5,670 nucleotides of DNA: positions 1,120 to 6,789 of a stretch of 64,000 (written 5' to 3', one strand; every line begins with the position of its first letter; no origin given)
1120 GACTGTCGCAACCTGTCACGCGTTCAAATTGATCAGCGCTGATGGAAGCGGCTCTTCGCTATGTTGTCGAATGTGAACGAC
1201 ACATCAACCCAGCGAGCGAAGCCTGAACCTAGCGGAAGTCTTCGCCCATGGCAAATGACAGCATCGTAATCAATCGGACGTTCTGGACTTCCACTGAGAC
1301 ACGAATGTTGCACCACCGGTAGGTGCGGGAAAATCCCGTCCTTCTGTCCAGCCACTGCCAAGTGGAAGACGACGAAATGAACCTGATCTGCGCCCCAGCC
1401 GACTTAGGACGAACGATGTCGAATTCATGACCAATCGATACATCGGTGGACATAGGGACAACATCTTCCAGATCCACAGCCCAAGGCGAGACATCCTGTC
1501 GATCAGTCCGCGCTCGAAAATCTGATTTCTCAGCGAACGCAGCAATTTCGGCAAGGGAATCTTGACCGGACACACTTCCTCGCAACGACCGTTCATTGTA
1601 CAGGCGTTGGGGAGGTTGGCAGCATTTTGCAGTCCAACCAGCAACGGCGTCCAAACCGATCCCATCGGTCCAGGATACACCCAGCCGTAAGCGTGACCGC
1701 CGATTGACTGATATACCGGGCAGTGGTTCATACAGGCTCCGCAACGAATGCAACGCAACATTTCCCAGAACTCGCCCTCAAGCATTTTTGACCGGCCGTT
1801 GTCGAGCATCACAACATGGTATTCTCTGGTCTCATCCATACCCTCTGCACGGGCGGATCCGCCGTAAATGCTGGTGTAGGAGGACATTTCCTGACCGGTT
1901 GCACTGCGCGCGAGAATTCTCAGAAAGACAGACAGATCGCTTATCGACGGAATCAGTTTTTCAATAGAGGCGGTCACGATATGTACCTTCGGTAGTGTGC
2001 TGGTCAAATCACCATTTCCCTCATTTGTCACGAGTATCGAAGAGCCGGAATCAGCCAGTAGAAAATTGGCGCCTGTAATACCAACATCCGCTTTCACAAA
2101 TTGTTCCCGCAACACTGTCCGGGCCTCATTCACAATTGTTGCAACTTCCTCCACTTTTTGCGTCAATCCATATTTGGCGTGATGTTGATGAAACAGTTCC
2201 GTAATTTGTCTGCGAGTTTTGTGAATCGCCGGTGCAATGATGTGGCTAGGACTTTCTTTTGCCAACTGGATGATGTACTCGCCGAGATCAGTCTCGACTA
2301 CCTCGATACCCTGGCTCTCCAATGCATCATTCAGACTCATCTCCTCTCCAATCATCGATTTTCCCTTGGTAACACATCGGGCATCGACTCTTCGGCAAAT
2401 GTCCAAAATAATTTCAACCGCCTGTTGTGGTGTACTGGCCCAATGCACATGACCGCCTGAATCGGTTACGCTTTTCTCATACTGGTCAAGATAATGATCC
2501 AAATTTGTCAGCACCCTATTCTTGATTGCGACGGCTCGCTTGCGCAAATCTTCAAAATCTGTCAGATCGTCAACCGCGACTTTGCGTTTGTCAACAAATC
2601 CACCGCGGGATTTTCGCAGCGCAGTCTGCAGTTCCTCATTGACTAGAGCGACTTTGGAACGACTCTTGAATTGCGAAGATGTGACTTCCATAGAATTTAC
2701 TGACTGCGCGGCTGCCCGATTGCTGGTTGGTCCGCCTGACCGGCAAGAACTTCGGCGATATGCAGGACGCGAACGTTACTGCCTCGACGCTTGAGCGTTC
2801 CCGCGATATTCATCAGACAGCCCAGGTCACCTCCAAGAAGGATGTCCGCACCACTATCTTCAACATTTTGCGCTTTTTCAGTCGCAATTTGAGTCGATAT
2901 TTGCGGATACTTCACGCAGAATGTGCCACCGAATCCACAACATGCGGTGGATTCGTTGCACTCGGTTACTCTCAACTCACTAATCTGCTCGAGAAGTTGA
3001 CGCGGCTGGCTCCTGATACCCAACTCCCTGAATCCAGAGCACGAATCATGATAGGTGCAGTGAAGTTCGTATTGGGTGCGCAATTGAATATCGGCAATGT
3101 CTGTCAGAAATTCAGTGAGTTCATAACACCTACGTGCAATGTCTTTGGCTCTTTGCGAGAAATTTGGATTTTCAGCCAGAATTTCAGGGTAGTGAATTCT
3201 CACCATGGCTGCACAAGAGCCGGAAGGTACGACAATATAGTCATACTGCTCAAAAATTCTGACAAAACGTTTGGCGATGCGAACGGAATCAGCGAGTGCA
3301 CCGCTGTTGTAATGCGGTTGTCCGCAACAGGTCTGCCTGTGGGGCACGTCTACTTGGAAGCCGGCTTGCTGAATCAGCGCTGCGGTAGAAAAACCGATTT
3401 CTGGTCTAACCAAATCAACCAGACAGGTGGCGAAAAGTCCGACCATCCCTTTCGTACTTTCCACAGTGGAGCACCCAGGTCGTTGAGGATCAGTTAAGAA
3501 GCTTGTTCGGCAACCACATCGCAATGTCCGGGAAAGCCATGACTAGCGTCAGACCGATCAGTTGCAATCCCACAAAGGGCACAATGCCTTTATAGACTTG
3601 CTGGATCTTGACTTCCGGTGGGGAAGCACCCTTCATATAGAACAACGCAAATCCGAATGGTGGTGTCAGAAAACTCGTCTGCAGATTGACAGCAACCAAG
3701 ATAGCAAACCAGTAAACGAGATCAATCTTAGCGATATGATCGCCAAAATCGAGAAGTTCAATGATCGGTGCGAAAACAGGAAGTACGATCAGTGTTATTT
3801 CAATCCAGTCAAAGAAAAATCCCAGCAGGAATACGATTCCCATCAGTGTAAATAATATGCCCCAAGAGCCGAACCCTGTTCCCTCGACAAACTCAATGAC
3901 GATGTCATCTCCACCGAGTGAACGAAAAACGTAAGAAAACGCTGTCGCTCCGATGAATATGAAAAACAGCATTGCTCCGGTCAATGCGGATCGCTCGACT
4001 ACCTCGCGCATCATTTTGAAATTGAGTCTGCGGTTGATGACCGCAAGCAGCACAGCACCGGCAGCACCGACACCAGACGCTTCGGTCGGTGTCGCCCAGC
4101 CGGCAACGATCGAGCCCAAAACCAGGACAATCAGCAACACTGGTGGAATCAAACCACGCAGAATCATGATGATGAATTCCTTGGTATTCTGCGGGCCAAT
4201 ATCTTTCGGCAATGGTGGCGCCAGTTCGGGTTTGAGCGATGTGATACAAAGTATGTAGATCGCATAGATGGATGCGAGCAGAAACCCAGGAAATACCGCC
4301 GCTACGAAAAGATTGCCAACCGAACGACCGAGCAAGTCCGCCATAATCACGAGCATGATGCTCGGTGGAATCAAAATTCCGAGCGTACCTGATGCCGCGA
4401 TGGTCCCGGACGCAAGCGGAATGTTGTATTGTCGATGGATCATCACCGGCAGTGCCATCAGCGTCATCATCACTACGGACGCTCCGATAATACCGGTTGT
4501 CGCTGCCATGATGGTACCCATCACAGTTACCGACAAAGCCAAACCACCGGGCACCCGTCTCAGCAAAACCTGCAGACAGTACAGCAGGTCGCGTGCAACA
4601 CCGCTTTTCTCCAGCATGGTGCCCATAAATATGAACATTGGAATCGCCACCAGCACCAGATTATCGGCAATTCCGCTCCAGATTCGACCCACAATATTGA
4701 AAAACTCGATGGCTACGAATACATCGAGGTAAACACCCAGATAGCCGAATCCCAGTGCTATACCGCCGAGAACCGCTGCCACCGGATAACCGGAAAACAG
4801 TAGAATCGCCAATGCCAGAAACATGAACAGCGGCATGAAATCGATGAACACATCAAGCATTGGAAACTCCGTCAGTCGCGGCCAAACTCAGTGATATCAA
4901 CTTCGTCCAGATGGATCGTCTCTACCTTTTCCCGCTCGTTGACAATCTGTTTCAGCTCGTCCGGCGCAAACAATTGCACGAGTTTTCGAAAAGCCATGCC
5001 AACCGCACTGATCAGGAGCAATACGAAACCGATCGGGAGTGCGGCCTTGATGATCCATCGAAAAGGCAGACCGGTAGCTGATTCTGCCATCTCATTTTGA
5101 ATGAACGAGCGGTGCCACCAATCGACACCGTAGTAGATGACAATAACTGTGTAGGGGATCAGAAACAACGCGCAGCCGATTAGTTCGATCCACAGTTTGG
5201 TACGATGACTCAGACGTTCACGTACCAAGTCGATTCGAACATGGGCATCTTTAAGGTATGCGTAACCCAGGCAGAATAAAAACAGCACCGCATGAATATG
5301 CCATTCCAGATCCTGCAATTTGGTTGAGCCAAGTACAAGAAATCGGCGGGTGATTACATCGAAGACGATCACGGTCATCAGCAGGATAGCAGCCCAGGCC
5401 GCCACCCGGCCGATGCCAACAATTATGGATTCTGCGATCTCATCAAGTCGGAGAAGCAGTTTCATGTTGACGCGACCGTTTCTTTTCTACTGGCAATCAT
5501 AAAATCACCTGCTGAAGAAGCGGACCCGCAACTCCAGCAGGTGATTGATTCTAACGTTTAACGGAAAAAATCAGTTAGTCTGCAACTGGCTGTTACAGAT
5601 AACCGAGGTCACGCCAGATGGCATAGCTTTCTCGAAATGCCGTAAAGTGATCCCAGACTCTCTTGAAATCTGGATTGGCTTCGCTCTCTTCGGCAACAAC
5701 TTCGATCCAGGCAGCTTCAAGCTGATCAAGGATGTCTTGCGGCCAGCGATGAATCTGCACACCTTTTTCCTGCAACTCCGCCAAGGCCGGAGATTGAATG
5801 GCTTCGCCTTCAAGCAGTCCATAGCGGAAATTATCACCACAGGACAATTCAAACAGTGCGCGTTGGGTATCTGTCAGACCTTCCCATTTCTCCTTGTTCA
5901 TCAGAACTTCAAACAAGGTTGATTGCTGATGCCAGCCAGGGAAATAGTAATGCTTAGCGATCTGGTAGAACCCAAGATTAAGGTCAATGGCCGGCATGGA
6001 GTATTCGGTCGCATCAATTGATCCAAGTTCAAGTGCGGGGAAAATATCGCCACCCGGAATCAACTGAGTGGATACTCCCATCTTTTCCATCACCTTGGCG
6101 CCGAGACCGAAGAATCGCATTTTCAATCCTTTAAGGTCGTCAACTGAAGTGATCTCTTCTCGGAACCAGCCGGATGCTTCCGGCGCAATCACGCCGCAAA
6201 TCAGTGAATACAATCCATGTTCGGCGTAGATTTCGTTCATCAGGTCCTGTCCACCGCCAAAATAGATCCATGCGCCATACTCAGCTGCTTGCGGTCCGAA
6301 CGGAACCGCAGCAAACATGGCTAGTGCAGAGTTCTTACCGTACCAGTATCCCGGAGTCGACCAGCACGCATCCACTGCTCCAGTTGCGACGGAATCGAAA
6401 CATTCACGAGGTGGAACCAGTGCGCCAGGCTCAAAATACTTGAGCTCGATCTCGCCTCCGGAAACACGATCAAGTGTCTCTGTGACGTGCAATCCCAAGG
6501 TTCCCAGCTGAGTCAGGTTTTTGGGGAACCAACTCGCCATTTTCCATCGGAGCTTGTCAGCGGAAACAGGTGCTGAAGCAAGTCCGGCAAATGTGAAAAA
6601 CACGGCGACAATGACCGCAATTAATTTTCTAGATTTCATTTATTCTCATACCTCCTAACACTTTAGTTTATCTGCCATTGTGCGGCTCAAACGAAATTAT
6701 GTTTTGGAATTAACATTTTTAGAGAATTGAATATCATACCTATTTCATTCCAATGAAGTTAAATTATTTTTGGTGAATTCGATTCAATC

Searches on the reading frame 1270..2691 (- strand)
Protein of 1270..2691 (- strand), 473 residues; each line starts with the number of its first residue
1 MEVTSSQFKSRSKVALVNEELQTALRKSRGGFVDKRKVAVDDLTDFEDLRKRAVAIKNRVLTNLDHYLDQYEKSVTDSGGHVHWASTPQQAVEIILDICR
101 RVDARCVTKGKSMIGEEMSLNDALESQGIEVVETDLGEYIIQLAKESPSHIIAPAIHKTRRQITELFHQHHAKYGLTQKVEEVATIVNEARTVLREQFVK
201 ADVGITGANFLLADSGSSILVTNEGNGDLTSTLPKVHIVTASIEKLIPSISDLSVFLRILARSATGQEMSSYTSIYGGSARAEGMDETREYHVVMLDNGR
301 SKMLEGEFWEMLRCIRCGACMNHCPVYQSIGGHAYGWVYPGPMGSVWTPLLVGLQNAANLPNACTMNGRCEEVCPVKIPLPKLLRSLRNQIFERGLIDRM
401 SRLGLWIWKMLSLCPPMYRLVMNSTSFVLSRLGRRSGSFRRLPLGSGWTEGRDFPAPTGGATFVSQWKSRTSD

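Call 76: search_protein_families(library=pfam, proteins=[window:1270-2691:-], max_evalue=1e-8)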
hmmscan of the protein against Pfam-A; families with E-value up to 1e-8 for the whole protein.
window:1270-2691:- (473 aa): 2 families
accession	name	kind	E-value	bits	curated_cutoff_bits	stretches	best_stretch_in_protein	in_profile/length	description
PF02589.21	LUD_dom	-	3.3e-43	148.1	22.6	1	69-286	2-171/189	LUD domain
PF13183.11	Fer4_8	-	1e-14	55.3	27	1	310-378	1-68/68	4Fe-4S dicluster domain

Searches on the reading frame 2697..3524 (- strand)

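Call 76: search_protein_families(library=pfam, proteins=[window:2697-3524:-], max_evalue=1e-8)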
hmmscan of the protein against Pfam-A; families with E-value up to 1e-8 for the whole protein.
window:2697-3524:- (275 aa): 1 family
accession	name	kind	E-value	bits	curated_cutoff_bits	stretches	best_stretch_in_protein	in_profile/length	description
PF02754.22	CCG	-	1.8e-29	102.1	20.6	2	28-108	1-84/85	Cysteine-rich domain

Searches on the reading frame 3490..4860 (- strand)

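Call 76: search_protein_families(library=pfam, proteins=[window:3490-4860:-], max_evalue=1e-8)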
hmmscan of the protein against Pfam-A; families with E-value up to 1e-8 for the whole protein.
window:3490-4860:- (456 aa): 1 family
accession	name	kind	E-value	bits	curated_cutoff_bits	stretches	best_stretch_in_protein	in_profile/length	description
PF06808.19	DctM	-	5.6e-66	223.5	23.8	1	15-445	2-412/413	Tripartite ATP-independent periplasmic transporter, DctM component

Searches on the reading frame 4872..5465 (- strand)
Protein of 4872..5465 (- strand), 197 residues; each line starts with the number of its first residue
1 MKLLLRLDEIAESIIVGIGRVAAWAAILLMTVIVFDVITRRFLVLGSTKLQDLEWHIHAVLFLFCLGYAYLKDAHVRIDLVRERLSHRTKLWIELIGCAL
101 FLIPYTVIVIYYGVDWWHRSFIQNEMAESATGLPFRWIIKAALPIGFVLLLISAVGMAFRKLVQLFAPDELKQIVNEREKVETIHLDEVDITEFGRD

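Call 76: search_protein_families(library=pfam, proteins=[window:4872-5465:-], max_evalue=1e-8)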
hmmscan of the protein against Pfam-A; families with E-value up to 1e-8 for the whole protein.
window:4872-5465:- (197 aa): 1 family
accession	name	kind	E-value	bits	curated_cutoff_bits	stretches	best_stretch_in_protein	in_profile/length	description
PF04290.18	DctQ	-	2e-18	67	28.3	1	29-162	1-130/132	Tripartite ATP-independent periplasmic transporters, DctQ component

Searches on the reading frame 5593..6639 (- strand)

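Call 76: search_protein_families(library=pfam, proteins=[window:5593-6639:-], max_evalue=1e-8)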
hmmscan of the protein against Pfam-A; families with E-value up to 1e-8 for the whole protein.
window:5593-6639:- (348 aa): 1 family
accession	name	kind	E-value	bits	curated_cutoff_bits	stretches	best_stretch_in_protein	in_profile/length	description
PF03480.18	DctP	-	5.2e-39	134.7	23.4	1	43-317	10-281/286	Bacterial extracellular solute-binding protein, family 7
